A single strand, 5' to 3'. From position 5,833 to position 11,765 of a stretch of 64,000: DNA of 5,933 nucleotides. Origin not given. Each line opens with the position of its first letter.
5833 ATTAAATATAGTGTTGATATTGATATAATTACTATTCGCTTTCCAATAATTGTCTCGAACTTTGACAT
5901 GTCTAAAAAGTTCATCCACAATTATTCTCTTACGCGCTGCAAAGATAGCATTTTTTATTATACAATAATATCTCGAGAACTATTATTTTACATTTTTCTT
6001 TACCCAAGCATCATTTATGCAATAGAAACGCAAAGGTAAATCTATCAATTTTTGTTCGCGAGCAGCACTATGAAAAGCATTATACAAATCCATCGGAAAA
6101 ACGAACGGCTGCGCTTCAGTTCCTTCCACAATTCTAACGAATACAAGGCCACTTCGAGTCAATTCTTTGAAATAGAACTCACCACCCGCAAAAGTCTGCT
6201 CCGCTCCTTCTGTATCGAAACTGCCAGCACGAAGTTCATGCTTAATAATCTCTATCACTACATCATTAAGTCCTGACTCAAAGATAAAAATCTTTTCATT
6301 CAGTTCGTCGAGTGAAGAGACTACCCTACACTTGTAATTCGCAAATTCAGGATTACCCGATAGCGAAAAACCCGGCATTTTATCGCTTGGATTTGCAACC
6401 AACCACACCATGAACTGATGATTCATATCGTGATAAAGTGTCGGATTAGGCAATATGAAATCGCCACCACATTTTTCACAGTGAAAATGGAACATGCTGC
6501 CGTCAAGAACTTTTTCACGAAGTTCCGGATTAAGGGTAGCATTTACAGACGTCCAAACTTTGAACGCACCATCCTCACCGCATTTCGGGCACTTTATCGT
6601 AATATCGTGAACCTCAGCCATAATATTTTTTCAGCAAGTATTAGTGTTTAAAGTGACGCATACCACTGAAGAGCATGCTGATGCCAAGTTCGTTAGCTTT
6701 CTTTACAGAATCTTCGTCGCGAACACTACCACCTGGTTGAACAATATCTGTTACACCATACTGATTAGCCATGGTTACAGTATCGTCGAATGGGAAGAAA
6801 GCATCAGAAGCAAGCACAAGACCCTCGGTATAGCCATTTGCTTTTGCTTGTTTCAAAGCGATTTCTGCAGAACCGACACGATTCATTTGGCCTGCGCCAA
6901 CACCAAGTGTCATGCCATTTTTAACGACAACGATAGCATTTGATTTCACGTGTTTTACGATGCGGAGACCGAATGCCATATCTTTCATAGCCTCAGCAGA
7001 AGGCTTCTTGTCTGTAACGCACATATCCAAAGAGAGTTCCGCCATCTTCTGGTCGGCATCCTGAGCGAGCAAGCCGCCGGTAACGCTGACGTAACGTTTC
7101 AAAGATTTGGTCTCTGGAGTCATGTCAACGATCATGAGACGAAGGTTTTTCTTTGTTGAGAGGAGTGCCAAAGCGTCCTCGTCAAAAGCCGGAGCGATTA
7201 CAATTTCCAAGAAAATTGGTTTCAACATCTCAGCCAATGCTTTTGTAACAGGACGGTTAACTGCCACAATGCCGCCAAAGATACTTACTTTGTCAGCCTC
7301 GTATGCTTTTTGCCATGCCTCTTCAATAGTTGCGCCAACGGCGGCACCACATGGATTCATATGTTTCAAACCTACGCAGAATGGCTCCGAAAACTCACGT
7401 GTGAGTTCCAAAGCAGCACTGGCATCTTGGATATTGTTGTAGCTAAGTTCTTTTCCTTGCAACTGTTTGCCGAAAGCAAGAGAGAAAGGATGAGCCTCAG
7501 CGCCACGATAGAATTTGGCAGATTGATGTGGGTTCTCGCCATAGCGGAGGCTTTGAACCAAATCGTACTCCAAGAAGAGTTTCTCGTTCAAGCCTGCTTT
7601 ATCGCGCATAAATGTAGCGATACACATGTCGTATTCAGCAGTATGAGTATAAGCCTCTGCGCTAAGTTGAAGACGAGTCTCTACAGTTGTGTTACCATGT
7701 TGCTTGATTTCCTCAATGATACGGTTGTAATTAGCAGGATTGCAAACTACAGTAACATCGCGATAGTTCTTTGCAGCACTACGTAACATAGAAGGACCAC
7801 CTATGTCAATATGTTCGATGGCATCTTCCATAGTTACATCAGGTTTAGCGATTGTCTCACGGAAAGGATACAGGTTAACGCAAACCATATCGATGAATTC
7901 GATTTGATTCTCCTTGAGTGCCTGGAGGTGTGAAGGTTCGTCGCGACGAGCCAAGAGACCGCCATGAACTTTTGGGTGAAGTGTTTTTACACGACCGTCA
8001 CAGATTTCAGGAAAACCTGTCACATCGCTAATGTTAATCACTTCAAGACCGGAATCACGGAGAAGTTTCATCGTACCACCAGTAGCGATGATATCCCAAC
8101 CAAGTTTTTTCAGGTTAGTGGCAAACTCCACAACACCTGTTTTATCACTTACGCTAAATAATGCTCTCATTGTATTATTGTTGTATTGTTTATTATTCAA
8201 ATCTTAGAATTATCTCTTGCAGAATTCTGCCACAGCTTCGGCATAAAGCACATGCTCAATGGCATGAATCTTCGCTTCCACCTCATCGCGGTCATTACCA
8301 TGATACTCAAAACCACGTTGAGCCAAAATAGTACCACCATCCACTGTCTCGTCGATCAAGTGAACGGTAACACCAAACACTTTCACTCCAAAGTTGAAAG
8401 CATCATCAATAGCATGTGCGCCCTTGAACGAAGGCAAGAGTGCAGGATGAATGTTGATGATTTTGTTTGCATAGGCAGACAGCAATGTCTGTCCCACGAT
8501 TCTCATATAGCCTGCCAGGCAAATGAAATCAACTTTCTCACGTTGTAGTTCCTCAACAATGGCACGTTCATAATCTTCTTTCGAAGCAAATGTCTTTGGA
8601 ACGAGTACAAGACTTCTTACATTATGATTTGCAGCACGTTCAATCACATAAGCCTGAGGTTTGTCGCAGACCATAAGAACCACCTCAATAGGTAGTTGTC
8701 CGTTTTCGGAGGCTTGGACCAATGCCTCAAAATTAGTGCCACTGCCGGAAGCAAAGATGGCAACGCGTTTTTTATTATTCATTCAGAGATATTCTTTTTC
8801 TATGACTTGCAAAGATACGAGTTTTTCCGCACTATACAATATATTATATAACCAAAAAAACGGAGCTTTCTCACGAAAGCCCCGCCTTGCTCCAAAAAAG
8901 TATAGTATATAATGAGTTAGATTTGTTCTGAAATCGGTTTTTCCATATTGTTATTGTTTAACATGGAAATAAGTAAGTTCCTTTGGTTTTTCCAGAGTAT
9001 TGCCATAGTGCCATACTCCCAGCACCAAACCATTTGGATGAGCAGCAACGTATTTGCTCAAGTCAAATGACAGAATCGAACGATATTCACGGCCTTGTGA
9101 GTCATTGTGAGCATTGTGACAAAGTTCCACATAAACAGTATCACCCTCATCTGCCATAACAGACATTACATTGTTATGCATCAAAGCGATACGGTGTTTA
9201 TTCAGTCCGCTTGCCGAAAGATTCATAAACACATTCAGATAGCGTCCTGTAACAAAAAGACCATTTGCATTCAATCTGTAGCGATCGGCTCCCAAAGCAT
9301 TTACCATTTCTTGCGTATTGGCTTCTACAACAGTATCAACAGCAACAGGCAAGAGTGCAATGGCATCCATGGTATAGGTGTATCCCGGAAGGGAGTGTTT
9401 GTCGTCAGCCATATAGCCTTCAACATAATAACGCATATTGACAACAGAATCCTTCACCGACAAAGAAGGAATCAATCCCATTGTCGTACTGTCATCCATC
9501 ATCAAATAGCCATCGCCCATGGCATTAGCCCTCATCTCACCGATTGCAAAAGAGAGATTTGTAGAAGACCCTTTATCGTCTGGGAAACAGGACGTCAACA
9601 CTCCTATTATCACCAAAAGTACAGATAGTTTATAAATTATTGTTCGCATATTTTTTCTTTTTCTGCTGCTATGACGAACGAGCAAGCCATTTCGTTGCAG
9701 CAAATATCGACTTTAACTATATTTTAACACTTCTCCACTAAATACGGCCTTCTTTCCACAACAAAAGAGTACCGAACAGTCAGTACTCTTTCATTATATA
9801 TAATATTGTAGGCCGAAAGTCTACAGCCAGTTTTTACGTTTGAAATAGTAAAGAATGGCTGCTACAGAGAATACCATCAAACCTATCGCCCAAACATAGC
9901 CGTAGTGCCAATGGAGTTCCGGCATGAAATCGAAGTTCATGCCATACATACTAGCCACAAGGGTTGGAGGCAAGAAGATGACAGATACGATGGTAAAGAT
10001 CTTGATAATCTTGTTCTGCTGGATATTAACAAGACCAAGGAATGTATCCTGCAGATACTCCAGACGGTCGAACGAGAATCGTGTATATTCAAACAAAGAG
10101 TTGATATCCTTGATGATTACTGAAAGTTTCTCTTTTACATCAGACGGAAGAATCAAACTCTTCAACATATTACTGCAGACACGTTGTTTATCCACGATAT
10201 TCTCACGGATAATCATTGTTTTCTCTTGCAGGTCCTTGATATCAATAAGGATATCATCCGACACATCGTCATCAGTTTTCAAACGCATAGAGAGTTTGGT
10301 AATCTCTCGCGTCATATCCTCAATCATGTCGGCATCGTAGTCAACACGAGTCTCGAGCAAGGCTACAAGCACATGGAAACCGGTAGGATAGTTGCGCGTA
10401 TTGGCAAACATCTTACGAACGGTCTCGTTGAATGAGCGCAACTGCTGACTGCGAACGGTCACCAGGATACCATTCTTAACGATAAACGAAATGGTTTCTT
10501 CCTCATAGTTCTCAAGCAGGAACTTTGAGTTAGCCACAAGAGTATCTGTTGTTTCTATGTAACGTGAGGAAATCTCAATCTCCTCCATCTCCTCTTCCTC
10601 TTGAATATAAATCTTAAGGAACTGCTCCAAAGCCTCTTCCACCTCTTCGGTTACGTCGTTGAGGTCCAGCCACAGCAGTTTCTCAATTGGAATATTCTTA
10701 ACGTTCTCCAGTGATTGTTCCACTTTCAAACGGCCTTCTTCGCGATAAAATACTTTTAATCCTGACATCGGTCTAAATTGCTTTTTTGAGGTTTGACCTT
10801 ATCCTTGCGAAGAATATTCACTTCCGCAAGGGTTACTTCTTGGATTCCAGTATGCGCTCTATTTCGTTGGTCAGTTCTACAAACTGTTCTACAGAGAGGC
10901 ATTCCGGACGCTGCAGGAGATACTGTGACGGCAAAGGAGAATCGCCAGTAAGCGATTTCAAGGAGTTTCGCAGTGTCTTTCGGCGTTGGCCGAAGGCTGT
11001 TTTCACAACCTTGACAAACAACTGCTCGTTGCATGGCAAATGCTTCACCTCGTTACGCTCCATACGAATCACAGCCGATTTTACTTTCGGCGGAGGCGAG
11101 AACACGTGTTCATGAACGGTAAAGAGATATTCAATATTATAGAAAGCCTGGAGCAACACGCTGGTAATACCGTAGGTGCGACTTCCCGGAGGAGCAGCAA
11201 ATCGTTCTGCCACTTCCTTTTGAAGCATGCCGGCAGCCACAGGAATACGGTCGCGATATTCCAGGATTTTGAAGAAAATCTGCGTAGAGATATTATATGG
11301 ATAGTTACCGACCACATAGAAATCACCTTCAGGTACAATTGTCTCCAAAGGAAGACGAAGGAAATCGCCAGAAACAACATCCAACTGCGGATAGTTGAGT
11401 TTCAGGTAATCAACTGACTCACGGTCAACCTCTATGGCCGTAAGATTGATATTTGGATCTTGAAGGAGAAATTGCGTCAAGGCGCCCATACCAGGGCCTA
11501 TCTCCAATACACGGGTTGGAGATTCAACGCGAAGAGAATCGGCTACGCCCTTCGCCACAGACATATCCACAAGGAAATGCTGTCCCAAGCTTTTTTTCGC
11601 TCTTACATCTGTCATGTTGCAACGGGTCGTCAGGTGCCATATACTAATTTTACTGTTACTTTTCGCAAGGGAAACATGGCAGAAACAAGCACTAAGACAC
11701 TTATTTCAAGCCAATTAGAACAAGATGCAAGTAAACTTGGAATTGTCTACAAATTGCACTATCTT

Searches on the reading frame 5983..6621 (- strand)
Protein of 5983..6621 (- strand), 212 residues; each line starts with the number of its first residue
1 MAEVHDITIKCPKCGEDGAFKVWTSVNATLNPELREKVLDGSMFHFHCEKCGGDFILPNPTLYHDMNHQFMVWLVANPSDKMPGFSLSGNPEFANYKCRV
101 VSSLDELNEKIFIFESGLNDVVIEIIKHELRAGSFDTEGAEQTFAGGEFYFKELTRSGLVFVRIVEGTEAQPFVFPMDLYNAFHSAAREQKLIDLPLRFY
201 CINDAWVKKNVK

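Call 79: search_protein_families(library=pfam, proteins=[window:5983-6621:-], max_evalue=0.00001)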
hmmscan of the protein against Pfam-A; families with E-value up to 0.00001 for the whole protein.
window:5983-6621:- (212 aa): 1 family
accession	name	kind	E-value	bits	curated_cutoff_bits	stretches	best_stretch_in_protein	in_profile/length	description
PF14353.12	CpXC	-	1.1e-36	125.9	25.4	1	9-127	1-121/121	CpXC protein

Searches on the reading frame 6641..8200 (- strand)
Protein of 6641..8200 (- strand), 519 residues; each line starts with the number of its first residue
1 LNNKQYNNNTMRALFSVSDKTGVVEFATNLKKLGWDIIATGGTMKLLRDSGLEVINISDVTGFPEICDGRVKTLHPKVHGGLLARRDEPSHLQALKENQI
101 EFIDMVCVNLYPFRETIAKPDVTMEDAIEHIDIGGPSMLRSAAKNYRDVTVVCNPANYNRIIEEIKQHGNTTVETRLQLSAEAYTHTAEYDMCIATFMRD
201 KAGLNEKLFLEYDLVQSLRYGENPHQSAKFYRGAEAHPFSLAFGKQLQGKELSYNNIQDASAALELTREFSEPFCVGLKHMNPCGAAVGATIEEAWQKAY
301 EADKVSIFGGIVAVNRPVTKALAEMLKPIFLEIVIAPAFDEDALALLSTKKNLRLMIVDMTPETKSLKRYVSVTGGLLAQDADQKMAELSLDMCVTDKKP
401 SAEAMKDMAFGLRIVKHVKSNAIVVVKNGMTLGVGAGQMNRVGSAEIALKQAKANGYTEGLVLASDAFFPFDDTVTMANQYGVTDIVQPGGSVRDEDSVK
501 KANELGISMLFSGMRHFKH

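Call 42: search_protein_families(library=pfam, proteins=[window:6641-8200:-], max_evalue=0.000001)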
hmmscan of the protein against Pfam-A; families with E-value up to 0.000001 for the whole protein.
window:6641-8200:- (519 aa): 2 families
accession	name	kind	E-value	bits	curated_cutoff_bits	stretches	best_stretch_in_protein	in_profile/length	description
PF01808.24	AICARFT_IMPCHas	-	8.8e-119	397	25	1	142-451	1-311/311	AICARFT/IMPCHase bienzyme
PF02142.27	MGS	-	5.4e-24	84.6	24.1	1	22-136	1-93/94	MGS-like domain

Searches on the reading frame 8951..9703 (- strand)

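Call 42: search_protein_families(library=pfam, proteins=[window:8951-9703:-], max_evalue=0.000001)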
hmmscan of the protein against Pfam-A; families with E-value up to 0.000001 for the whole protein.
window:8951-9703:- (250 aa): 1 family
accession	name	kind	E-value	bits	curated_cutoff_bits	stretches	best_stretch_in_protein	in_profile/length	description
PF17415.7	NigD_C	-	1.3e-12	48.2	22.6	1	136-224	12-98/120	NigD-like C-terminal beta sandwich domain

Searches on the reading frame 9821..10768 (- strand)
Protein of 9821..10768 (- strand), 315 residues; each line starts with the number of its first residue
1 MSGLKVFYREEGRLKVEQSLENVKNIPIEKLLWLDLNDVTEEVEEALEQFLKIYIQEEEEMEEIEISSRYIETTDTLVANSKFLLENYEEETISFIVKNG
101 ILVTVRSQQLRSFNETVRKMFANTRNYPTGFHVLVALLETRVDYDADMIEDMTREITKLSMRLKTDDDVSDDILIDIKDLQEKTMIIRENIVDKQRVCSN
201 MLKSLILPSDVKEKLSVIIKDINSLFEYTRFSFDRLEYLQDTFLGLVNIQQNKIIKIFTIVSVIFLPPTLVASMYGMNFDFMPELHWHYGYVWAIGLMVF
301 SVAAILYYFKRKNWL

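Call 42: search_protein_families(library=pfam, proteins=[window:9821-10768:-], max_evalue=0.000001)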
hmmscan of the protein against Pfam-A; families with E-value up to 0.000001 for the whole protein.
window:9821-10768:- (315 aa): 1 family
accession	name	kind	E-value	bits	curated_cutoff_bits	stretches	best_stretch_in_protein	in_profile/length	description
PF01544.23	CorA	-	2e-56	191.9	27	1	30-311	3-292/292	CorA-like Mg2+ transporter protein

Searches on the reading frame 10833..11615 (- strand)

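Call 42: search_protein_families(library=pfam, proteins=[window:10833-11615:-], max_evalue=0.000001)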
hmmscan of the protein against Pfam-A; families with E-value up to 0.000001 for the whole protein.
window:10833-11615:- (260 aa): 1 family
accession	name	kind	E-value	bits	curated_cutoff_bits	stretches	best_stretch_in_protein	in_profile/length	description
PF00398.26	RrnaAD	-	3.2e-51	174.4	24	1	5-252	3-261/263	Ribosomal RNA adenine dimethylase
